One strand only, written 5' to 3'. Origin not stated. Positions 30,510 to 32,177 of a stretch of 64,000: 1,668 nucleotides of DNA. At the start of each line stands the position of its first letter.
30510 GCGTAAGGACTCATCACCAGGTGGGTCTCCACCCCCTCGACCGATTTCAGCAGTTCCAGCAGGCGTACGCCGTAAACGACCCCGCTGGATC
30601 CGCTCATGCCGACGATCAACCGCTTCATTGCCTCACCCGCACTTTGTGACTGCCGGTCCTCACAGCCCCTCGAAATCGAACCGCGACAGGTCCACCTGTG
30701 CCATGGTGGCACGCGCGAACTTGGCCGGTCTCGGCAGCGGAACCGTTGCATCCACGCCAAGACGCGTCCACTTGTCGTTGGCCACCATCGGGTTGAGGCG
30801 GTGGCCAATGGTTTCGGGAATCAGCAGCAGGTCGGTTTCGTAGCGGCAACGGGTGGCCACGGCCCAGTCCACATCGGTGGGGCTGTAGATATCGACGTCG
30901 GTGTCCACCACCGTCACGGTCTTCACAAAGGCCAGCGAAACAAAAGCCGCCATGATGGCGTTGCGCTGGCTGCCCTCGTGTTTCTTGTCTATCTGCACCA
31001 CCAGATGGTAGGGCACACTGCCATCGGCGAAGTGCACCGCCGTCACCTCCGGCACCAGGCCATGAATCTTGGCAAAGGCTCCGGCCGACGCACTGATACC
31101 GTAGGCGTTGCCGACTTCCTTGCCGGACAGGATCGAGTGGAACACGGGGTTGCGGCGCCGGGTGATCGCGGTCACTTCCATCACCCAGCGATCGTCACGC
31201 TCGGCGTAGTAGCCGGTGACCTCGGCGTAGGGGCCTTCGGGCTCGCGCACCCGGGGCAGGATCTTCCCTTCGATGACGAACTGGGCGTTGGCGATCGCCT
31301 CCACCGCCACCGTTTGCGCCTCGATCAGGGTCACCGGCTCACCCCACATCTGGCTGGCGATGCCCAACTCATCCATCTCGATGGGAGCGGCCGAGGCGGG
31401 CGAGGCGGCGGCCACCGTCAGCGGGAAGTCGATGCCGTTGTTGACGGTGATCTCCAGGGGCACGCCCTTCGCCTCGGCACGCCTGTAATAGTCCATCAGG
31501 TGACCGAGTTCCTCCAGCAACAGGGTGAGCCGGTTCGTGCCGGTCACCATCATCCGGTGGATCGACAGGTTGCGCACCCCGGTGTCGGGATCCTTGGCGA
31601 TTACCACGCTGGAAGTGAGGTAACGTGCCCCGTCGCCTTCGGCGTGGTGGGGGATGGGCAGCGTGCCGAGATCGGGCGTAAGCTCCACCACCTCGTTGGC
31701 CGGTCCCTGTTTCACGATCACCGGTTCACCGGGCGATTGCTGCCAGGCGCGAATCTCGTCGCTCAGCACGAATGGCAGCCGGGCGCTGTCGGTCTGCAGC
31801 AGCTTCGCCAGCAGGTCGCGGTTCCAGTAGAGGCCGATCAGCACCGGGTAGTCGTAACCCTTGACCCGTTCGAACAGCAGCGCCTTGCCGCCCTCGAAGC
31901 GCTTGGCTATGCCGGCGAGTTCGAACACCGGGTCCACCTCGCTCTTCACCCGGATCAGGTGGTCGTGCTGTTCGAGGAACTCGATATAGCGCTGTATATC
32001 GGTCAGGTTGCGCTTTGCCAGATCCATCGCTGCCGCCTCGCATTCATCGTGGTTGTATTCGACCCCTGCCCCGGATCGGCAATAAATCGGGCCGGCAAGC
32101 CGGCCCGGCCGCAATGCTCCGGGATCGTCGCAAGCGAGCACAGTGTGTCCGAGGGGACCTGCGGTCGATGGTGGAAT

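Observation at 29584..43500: Lower-GC catabolic island inserted between the core O-methyltransferase gene and guaA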

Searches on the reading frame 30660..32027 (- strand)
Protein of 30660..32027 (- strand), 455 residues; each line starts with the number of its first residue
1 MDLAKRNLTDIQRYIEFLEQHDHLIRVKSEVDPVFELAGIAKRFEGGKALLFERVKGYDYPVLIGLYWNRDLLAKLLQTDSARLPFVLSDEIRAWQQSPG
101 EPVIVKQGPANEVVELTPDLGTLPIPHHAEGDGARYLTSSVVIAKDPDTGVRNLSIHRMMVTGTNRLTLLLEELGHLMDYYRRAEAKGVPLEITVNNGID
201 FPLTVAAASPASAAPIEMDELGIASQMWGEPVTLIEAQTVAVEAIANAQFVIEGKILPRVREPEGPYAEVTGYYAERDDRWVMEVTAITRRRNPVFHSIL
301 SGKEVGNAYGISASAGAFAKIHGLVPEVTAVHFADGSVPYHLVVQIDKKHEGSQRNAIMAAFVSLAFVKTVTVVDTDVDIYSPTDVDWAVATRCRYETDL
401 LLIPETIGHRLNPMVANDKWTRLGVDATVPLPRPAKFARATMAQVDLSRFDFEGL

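Call 5: search_protein_families(library=pfam, proteins=[window:30660-32027:-])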
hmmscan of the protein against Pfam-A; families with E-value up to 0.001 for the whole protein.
window:30660-32027:- (455 aa): 3 families
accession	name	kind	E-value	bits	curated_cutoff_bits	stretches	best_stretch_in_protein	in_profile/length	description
PF01977.22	UbiD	-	2.1e-54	184.3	23.3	1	106-303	6-205/206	3-octaprenyl-4-hydroxybenzoate carboxy-lyase Rift-related domain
PF20696.2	UbiD_C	-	1.2e-24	87.2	24.2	1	320-427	15-127/127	3-octaprenyl-4-hydroxybenzoate carboxy-lyase C-terminal domain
PF20695.2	UbiD_N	-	1.5e-19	70.3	24.3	1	15-85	1-71/78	3-octaprenyl-4-hydroxybenzoate carboxy-lyase N-terminal domain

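Call 6: search_protein_families(library=ncbifam, proteins=[window:30660-32027:-])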
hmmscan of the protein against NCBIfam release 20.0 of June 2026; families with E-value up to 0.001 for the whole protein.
window:30660-32027:- (455 aa): 7 families
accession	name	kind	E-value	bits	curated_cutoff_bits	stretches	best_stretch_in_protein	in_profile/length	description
TIGR00148.1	TIGR00148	subfamily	9.6e-85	284.9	244.85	1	14-429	4-437/438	UbiD family decarboxylase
NF041204.1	VdcC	exception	4.1e-74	249.7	650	1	9-433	2-441/467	non-oxidative hydroxyarylic acid decarboxylases subunit C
TIGR03701.1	mena_SCO4490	equivalog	4.2e-59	200.4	495.9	1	14-404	2-415/433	menaquinone biosynthesis decarboxylase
NF008175.0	PRK10922.1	equivalog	1.4e-40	139.2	788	2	118-429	140-457/497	4-hydroxy-3-polyprenylbenzoate decarboxylase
TIGR02723.1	phenyl_P_alpha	equivalog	2e-30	105.8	564.6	1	13-416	12-426/485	phenylphosphate carboxylase subunit alpha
TIGR02724.1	phenyl_P_beta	equivalog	1.4e-27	96.2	468.95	1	10-441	2-453/472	phenylphosphate carboxylase subunit beta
NF041219.1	BagN_FevL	exception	8.2e-22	77.3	1000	1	119-394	144-432/502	bagremycin/ferroverdin biosynthesis UbiD family decarboxylase BagN/FevL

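Call 16: search_solved_structures(query=window:30660-32027:-, show_alignments=1)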
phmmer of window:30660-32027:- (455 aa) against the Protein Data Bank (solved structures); distinct sequences matched with E-value up to 0.001: 40.
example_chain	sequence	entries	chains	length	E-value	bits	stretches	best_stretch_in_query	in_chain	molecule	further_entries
7p9q_A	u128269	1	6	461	1.5e-102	347.1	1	10-452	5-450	AnInD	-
6h6v_A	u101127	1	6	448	1.3e-96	327.6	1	11-446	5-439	3-polyprenyl-4-hydroxybenzoate decarboxylase and related decarboxylases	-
6h6x_B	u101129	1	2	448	1.8e-93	317.1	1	11-446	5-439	3-polyprenyl-4-hydroxybenzoate decarboxylase and related decarboxylases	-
5o3m_A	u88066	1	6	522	1.2e-47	166.2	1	8-448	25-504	Protocatechuate decarboxylase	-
5ny5_A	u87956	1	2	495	4.2e-47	164.4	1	8-447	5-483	3,4-dihydroxybenzoate decarboxylase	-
5o3n_A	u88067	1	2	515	4.3e-47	164.3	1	8-447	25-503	3,4-dihydroxybenzoate decarboxylase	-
7ae4_A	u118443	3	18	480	2.4e-37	132.2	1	9-433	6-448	Phenolic acid decarboxylase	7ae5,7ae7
2idb_A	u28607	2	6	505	6.6e-36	127.5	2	118-432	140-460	3-octaprenyl-4-hydroxybenzoate carboxy-lyase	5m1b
5m1c_A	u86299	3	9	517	6.9e-36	127.4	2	118-432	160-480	3-octaprenyl-4-hydroxybenzoate carboxy-lyase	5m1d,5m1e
6da6_A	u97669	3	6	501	1.2e-26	97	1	6-394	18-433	UbiD-like decarboxylase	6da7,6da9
7pda_A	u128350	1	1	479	8.6e-26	94.1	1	45-415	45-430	UbiD family decarboxylase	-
7ney_A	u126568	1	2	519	1.1e-25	93.8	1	12-417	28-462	Ferulic acid decarboxylase 1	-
7nf0_A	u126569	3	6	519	5.1e-24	88.3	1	14-416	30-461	Ferulic acid decarboxylase 1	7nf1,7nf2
8pmk_A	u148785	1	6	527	8.4e-23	84.3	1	9-441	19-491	Phthaloyl-CoA decarboxylase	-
8oz5_A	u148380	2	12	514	9.4e-23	84.1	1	10-441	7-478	Phthaloyl-CoA decarboxylase (Pcd)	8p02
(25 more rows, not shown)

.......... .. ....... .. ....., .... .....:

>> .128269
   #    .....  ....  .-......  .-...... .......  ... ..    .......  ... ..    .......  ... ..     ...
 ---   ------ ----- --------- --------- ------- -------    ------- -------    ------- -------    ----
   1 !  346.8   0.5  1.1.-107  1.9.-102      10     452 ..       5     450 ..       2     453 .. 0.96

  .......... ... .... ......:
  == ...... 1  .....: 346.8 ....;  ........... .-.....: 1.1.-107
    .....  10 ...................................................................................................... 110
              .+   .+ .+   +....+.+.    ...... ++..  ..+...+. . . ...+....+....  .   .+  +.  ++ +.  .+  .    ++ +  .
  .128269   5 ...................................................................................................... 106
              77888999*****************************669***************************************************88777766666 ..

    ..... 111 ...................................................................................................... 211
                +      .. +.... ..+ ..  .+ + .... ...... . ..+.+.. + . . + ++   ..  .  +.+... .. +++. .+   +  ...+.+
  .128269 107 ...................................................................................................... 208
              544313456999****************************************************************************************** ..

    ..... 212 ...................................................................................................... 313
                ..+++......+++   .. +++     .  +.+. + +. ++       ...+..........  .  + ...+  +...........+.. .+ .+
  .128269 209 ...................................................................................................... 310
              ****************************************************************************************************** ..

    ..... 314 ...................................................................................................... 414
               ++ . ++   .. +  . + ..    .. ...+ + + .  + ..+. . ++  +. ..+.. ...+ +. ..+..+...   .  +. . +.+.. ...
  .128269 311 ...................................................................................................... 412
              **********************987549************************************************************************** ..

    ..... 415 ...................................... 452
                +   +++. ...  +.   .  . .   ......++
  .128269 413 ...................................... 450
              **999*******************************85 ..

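Call 41: search_dna_similar(query=window:30660-32027:-, collection=plasmids, mode=protein, max_rows=25)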
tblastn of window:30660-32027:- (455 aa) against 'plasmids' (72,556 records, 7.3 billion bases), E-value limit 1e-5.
Records with a match: 447; places in all: 490; records where one place covers at least 80% of the query: 399.
Best place of each record, by identity: <60% 447.
By first word of the organism name: Sinorhizobium 129; Agrobacterium 24; Paracoccus 19; Ensifer 19; Pantoea 16; Paraburkholderia 13; Rhizobium 12; Klebsiella 11; Rahnella 11; Escherichia 11; and 65 more.
By predicted mobility (MOB-suite, as given by PLSDB): non-mobilizable 264; conjugative 100; mobilizable 83.
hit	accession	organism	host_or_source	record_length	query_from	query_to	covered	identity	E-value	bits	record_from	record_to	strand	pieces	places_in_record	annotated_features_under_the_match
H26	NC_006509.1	Geobacillus kaustophilus HTA426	isolated from the deepest Ocean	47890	1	439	96%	37.4%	2e-72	255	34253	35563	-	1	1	UbiD family decarboxylase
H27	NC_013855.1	Azospirillum sp. B510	-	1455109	11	450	97%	36.5%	2e-60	220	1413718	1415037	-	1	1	record has no annotation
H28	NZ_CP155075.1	Paraburkholderia sp. PREW-6R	single cell,Phlox subulata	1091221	2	451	99%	35.6%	9e-58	213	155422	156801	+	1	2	none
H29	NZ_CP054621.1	Azospirillum oryzae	cell culture,soil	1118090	11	439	94%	37.2%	4e-60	219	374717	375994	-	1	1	record has no annotation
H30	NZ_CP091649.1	Burkholderia aenigmatica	-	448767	10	451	97%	35.7%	1e-57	212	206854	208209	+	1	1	UbiD family decarboxylase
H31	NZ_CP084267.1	Caballeronia sp. Lep1P3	Leptoglossus zonatus,Cell culture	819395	2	435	95%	36.1%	2e-57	212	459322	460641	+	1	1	UbiD family decarboxylase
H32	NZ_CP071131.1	Caballeronia sp. M1242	Homo sapiens,ETA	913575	8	446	96%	35.4%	1e-52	197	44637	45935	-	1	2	UbiD family decarboxylase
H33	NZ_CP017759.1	Cupriavidus necator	whole organism,soil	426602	11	455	98%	34.8%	2e-53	200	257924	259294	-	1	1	UbiD family decarboxylase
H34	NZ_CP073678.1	Cupriavidus sp. KK10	Isolate,A bacterial consortium from ...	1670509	11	455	98%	34.8%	2e-53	199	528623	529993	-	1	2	none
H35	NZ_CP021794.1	Sinorhizobium meliloti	Medicago sativa,Single Cell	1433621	11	450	97%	34.9%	6e-55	204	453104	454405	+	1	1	none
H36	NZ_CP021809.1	Sinorhizobium meliloti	Medicago sativa,Single Cell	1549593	11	450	97%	34.9%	6e-55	204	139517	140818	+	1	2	none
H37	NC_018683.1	Sinorhizobium meliloti Rm41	-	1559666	11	450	97%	34.9%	6e-55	204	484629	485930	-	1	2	none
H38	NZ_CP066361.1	Sinorhizobium meliloti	Medicago lupulina L.,nodules of ...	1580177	11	450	97%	34.9%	6e-55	204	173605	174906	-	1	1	none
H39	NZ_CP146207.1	Sinorhizobium meliloti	-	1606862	11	450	97%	34.9%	6e-55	204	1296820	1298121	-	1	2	none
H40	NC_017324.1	Sinorhizobium meliloti BL225C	-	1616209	11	450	97%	34.9%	6e-55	204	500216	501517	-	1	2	none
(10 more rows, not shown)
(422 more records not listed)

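Call 42: find_homologous_proteins(query=window:30660-32027:-, max_evalue=1e-40)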
Query window:30660-32027:- (455 aa): 1438 proteins with E <= 1e-40 among 8000 candidates; the best 120 are listed.
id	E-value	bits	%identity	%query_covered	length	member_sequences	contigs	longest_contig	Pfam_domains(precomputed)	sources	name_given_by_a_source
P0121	0.0e+0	1024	100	100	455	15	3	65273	PF20696.3,PF01977.23,PF20695.3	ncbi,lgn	-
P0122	1.3e-246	837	81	100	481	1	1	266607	PF20696.3,PF01977.23,PF20695.3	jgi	jgi:2,5-furandicarboxylate decarboxylase 1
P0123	2.7e-246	836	80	100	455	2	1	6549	PF20696.3,PF01977.23,PF20695.3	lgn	-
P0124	4.3e-246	835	80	100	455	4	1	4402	PF20696.3,PF01977.23,PF20695.3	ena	-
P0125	4.4e-246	835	80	100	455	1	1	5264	PF20696.3,PF01977.23,PF20695.3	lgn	-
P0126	4.9e-246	835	80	100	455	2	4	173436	PF20696.3,PF01977.23,PF20695.3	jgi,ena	-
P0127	1.9e-244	830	80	100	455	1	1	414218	PF20696.3,PF01977.23,PF20695.3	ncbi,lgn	-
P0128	1.6e-243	827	80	100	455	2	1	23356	PF20696.3,PF01977.23,PF20695.3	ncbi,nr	ncbi:MAG: UbiD family decarboxylase [Pseudomonadales bacterium]|nr:UbiD family decarboxylase [Pseudo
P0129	2.1e-243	826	81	100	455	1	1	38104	PF20696.3,PF01977.23,PF20695.3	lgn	-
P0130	3.6e-243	825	80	100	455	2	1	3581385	PF20696.3,PF01977.23,PF20695.3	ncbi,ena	-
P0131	2.0e-242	823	80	100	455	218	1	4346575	PF20696.3,PF01977.23,PF20695.3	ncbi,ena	-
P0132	7.8e-240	814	78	100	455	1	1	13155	PF20696.3,PF01977.23,PF20695.3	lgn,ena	-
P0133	2.5e-239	813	78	100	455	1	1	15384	PF20696.3,PF01977.23,PF20695.3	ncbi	-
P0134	3.2e-239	812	78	100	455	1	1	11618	PF20696.3,PF01977.23,PF20695.3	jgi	jgi:2,5-furandicarboxylate decarboxylase 1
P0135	6.0e-239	812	77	100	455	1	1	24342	PF20696.3,PF01977.23,PF20695.3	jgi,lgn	-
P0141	2.0e-237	807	79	100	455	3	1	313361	PF20696.3,PF01977.23,PF20695.3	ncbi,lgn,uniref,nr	ncbi:UbiD family decarboxylase [Marinobacterium mangrovicola]|uniref:2,5-furandicarboxylate decarbox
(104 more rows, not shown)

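Call 43: find_encoding_contigs(protein=P0121, flank=3000, max_places=4)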
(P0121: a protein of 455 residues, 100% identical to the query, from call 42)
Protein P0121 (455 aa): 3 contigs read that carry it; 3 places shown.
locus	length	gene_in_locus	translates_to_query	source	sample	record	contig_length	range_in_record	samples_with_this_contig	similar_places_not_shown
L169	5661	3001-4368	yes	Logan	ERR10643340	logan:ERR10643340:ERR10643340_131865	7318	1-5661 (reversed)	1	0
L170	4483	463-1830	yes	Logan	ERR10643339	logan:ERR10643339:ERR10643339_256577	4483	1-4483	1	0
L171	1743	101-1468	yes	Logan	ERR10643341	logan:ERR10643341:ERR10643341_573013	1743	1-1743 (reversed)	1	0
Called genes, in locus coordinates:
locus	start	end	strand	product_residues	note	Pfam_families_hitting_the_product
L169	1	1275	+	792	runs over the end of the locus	PF07715:Plug, PF00593:TonB_dep_Rec_b-barrel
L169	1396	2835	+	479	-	PF00171:Aldedh, PF05893:LuxC (weak)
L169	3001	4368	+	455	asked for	PF20695:UbiD_N, PF01977:UbiD, PF20696:UbiD_C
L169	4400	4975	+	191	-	PF02441:Flavoprotein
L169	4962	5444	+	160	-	PF01243:PNPOx_N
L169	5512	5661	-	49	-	?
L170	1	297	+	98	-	?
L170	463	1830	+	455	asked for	PF20695:UbiD_N, PF01977:UbiD, PF20696:UbiD_C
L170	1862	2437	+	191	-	PF02441:Flavoprotein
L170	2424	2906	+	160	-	PF01243:PNPOx_N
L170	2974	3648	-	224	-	PF01596:Methyltransf_3, PF13578:Methyltransf_24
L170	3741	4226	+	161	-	PF00383:dCMP_cyt_deam_1, PF14437:MafB19-deam, PF14439:Bd3614-deam (weak)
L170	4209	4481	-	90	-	?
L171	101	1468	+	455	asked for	PF20695:UbiD_N, PF01977:UbiD, PF20696:UbiD_C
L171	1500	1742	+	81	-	?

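Call 44: find_encoding_contigs(protein=P0131, flank=10000, max_places=2)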
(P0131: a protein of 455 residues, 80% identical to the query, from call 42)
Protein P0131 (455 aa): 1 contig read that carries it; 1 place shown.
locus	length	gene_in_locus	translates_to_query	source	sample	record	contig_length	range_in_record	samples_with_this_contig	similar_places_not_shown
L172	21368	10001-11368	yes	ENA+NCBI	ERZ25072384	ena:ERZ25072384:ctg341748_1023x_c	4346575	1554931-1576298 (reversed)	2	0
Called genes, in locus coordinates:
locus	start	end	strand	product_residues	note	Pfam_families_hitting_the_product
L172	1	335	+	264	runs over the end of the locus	PF00106:adh_short, PF08659:KR, PF23441:SDR, PF13561:adh_short_C2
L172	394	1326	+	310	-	PF22677:Ble-like_N (faint), PF00903:Glyoxalase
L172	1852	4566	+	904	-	PF07715:Plug, PF00593:TonB_dep_Rec_b-barrel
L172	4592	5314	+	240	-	PF00561:Abhydrolase_1, PF12146:Hydrolase_4, PF12697:Abhydrolase_6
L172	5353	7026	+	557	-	PF02776:TPP_enzyme_N, PF00205:TPP_enzyme_M, PF02775:TPP_enzyme_C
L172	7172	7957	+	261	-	PF09339:HTH_IclR, PF01614:IclR_C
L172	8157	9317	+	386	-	PF07690:MFS_1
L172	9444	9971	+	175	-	PF00132:Hexapep (faint), PF25087:GMPPB_C (faint), PF25084:LbH_EIF2B (weak)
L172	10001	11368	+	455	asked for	PF20695:UbiD_N, PF01977:UbiD, PF20696:UbiD_C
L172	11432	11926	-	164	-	PF00903:Glyoxalase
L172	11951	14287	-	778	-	PF07715:Plug, PF00593:TonB_dep_Rec_b-barrel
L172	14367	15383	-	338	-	PF00941:FAD_binding_5, PF03450:CO_deh_flav_C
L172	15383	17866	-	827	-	PF01315:Ald_Xan_dh_C, PF02738:MoCoBD_1, PF20256:MoCoBD_2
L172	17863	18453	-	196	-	PF00111:Fer2, PF01799:Fer2_2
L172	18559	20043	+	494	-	PF01425:Amidase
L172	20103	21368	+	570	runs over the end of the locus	PF02730:AFOR_N, PF01314:AFOR_C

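Call 45: find_encoding_contigs(protein=P0141, flank=10000, max_places=2)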
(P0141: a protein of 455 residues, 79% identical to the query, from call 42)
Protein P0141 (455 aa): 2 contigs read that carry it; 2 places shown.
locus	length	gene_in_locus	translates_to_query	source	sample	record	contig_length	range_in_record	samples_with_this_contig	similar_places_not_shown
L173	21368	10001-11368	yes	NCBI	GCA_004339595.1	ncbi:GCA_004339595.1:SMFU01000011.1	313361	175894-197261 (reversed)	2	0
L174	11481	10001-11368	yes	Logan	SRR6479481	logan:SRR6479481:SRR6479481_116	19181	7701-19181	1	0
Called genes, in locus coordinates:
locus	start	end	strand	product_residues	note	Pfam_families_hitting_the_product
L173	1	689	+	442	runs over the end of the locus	PF00355:Rieske, PF19301:LigXa_C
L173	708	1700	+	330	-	-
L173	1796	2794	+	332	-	PF16868:NMT1_3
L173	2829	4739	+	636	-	PF06808:DctM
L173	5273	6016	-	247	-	PF00596:Aldolase_II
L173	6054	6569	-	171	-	PF01047:MarR, PF12802:MarR_2 (weak), PF13412:HTH_24 (weak)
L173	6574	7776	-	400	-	PF01408:GFO_IDH_MocA, PF02894:GFO_IDH_MocA_C, PF22725:GFO_IDH_MocA_C3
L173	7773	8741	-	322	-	PF00175:NAD_binding_1 (faint), PF00111:Fer2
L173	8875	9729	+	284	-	PF02749:QRPTase_N, PF01729:QRPTase_C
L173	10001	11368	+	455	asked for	PF20695:UbiD_N, PF01977:UbiD, PF20696:UbiD_C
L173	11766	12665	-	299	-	PF00126:HTH_1, PF03466:LysR_substrate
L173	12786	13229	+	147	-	PF07883:Cupin_2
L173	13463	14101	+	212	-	PF02627:CMD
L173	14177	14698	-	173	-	PF01292:Ni_hydr_CYTB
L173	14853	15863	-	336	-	PF03480:DctP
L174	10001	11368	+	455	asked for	PF20695:UbiD_N, PF01977:UbiD, PF20696:UbiD_C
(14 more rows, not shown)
